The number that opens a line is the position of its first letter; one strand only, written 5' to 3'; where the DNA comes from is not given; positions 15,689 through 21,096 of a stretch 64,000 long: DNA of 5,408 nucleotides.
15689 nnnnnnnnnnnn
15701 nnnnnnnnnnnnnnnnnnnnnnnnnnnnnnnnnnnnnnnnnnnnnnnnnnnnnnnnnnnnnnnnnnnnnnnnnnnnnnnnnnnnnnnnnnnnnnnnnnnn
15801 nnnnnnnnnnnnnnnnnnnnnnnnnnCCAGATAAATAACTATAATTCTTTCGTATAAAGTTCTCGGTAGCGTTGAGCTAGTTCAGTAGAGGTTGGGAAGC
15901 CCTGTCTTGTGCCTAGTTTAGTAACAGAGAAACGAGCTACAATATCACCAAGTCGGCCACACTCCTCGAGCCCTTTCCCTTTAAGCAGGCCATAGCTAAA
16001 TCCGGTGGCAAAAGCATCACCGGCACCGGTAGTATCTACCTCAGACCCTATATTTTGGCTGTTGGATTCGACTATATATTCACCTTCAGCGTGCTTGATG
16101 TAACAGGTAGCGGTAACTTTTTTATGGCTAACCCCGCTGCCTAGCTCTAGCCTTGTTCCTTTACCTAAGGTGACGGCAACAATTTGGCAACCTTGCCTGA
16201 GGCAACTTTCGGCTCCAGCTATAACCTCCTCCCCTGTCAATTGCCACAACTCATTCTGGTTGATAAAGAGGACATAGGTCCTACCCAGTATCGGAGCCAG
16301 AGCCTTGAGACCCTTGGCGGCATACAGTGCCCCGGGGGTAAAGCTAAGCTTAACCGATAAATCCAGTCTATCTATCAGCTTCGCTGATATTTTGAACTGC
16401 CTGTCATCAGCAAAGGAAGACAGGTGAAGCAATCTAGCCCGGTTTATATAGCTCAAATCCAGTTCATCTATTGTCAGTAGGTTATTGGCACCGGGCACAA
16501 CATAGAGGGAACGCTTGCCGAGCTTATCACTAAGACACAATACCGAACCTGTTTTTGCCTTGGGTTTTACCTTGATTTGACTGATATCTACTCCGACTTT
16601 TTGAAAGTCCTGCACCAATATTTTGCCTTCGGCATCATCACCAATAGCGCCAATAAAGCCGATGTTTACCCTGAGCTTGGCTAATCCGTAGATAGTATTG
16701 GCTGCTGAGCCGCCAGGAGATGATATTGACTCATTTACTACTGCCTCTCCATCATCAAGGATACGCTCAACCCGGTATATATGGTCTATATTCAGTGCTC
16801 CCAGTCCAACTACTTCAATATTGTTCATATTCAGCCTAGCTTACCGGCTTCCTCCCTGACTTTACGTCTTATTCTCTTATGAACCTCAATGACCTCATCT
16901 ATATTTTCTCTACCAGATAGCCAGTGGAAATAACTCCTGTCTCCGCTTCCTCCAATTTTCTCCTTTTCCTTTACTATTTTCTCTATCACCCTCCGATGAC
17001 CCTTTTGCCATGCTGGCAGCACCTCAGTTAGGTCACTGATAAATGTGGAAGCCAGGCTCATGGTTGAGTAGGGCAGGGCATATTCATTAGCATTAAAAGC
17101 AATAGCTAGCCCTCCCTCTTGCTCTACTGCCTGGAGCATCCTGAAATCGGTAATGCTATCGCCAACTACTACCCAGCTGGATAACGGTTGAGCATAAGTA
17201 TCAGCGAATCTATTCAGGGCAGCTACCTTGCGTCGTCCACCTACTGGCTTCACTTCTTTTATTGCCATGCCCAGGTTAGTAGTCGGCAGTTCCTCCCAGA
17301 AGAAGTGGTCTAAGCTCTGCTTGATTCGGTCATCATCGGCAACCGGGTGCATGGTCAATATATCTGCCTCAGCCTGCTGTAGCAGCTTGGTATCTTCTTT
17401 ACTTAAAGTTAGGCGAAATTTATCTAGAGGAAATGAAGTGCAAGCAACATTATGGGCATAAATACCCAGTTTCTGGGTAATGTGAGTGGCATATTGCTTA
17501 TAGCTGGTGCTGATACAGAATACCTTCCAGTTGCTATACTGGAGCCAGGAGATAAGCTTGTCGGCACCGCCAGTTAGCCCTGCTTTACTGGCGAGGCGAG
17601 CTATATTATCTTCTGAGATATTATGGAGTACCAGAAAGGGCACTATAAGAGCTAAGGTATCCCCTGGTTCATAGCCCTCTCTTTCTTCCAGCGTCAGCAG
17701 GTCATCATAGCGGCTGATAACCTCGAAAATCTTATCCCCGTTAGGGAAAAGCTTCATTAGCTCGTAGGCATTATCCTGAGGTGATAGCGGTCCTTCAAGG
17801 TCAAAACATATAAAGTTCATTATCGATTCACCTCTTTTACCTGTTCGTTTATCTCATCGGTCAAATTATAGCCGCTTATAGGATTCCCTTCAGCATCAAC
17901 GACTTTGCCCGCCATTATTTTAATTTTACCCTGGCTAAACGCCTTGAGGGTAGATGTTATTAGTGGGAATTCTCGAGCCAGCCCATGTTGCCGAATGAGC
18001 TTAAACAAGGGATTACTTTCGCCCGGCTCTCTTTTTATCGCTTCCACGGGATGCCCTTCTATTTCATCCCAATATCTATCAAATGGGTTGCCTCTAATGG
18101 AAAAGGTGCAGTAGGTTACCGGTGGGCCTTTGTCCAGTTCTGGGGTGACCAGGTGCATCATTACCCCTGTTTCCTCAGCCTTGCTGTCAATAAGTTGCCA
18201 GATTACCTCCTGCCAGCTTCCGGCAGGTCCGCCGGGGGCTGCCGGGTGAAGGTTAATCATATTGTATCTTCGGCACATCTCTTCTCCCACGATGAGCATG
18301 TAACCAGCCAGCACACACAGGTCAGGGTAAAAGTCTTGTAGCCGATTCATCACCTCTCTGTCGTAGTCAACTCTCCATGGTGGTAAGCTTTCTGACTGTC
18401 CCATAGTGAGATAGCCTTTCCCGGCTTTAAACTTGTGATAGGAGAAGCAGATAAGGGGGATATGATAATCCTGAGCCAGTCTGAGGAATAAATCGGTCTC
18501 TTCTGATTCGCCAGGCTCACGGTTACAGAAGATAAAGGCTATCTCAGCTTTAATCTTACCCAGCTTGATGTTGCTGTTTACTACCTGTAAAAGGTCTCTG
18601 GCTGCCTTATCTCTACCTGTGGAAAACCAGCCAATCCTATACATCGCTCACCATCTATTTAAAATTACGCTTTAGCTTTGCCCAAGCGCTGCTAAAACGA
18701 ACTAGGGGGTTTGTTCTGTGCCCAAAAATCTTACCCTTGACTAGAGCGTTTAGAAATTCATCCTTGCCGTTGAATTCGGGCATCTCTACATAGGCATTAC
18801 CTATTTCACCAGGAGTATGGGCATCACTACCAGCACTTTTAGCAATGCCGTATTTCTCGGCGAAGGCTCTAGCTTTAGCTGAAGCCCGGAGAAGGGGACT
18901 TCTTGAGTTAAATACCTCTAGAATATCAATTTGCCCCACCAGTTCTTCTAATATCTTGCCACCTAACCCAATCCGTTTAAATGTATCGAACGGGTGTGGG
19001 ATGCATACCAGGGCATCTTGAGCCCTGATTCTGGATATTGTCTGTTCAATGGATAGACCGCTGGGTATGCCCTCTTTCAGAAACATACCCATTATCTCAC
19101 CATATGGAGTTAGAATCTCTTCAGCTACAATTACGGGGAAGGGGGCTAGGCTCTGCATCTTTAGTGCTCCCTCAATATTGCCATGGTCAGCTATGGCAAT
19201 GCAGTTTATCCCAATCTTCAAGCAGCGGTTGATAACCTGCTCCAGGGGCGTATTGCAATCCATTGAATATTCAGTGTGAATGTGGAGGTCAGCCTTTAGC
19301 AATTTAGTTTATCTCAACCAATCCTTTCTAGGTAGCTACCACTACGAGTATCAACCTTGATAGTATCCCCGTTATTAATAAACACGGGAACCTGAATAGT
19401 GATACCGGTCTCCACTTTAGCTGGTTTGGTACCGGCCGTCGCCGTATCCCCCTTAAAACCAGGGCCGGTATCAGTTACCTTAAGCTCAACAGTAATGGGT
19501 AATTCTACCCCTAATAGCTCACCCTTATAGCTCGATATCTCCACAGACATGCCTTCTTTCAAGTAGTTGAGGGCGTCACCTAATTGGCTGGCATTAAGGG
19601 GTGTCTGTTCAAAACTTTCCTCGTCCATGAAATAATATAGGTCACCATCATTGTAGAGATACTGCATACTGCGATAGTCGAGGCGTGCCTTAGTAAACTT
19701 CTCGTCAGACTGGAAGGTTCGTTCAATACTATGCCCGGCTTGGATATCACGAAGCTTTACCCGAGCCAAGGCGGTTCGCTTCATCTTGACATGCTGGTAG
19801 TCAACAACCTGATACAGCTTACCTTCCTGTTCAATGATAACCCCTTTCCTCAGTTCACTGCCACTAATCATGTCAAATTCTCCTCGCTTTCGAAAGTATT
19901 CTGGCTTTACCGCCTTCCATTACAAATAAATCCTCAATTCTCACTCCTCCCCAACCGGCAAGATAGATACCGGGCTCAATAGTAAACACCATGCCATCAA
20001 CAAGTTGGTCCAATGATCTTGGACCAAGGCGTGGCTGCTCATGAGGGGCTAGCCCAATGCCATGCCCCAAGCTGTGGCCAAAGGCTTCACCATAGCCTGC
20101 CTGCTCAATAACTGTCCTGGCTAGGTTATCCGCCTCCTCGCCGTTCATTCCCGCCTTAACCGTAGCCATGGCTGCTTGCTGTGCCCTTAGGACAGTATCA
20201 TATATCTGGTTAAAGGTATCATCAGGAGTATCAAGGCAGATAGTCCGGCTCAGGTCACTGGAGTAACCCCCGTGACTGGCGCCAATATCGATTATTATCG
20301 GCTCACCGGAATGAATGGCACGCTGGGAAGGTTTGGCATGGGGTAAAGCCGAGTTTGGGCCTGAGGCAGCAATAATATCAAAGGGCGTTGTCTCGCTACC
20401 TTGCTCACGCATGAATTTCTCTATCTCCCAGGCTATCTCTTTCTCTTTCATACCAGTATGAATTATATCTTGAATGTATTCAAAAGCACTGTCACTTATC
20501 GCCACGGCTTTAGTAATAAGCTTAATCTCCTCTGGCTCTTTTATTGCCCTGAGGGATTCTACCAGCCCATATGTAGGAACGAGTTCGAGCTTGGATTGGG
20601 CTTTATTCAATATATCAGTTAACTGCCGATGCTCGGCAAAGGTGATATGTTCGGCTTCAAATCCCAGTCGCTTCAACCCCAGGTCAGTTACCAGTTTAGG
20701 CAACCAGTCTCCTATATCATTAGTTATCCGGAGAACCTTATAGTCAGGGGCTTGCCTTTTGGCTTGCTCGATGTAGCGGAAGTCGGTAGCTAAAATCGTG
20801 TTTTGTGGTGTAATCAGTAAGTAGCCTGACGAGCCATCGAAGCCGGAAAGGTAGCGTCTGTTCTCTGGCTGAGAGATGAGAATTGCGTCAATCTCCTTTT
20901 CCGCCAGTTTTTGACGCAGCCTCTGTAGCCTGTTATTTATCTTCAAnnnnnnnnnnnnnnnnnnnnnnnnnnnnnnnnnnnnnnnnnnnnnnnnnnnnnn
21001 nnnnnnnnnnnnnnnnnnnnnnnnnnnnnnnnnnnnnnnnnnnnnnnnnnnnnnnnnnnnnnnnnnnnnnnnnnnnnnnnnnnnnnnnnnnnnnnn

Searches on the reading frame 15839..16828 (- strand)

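Call 34: search_protein_families(library=pfam, proteins=[window:15839-16828:-], max_evalue=0.00001)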
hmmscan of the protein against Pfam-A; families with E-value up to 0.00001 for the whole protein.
window:15839-16828:- (329 aa): 1 family
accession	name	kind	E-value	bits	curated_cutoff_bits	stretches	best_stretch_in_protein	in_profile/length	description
PF00294.29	PfkB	-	4.6e-44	151.4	25.8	1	5-313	3-301/302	pfkB family carbohydrate kinase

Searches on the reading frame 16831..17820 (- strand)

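Call 34: search_protein_families(library=pfam, proteins=[window:16831-17820:-], max_evalue=0.00001)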
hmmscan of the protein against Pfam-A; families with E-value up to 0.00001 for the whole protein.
window:16831-17820:- (329 aa): 1 family
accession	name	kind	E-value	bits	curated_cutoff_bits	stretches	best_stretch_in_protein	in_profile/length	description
PF12710.13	HAD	-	4.7e-06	27.6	27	0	189-230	146-189/189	haloacid dehalogenase-like hydrolase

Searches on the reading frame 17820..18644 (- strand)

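Call 34: search_protein_families(library=pfam, proteins=[window:17820-18644:-], max_evalue=0.00001)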
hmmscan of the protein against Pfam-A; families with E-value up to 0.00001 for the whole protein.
window:17820-18644:- (274 aa): 1 family
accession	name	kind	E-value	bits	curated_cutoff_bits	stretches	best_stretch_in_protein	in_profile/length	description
PF00551.24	Formyl_trans_N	-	5.2e-13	49.6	26.1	1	24-177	19-150/181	Formyl transferase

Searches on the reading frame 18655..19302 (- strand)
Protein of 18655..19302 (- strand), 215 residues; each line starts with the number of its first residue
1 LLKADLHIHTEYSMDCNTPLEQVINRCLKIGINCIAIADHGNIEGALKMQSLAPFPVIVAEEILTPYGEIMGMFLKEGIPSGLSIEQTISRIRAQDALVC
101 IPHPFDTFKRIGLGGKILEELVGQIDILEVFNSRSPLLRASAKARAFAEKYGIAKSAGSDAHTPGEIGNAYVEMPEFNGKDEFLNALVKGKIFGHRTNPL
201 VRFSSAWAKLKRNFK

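Call 34: search_protein_families(library=pfam, proteins=[window:18655-19302:-], max_evalue=0.00001)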
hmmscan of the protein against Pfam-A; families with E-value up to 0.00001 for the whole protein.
window:18655-19302:- (215 aa): 2 families
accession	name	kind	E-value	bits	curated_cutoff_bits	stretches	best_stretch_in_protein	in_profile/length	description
PF13263.12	PHP_C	-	4e-16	58.7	21.3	1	142-191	5-55/56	PHP-associated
PF02811.25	PHP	-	3.7e-10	40.8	26.4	1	5-49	1-46/164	PHP domain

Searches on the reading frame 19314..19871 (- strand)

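Call 34: search_protein_families(library=pfam, proteins=[window:19314-19871:-], max_evalue=0.00001)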
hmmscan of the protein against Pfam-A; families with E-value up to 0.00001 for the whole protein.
window:19314-19871:- (185 aa): 3 families
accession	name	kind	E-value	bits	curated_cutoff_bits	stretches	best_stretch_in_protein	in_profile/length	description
PF09285.17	Elong-fact-P_C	-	3.8e-27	94.2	25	1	128-183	1-56/56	Elongation factor P, C-terminal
PF01132.26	EFP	-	9.7e-25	86.7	27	1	67-119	1-53/54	Elongation factor P (EF-P) OB domain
PF08207.18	EFP_N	-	1.3e-17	63.9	23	1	4-59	2-58/58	Elongation factor P (EF-P) KOW-like domain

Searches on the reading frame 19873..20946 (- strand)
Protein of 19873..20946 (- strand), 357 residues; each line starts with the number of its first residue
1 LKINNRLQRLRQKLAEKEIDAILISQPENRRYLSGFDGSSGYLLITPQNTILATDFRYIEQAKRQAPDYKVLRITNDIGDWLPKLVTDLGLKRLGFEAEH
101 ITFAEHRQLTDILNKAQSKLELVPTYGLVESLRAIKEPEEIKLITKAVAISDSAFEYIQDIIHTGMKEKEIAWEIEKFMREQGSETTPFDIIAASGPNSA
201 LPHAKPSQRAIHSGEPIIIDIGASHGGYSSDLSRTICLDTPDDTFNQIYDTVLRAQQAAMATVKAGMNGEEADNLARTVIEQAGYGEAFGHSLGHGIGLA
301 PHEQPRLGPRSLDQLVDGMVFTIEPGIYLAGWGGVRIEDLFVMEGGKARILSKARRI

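Call 34: search_protein_families(library=pfam, proteins=[window:19873-20946:-], max_evalue=0.00001)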
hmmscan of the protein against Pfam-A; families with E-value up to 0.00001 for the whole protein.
window:19873-20946:- (357 aa): 2 families
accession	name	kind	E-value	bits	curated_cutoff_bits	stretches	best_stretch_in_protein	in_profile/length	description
PF00557.29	Peptidase_M24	-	6.2e-65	219.3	23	1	143-343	2-206/208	Metallopeptidase family M24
PF01321.24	Creatinase_N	-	7e-32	111.1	22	1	6-135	1-128/128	Creatinase/Prolidase N-terminal domain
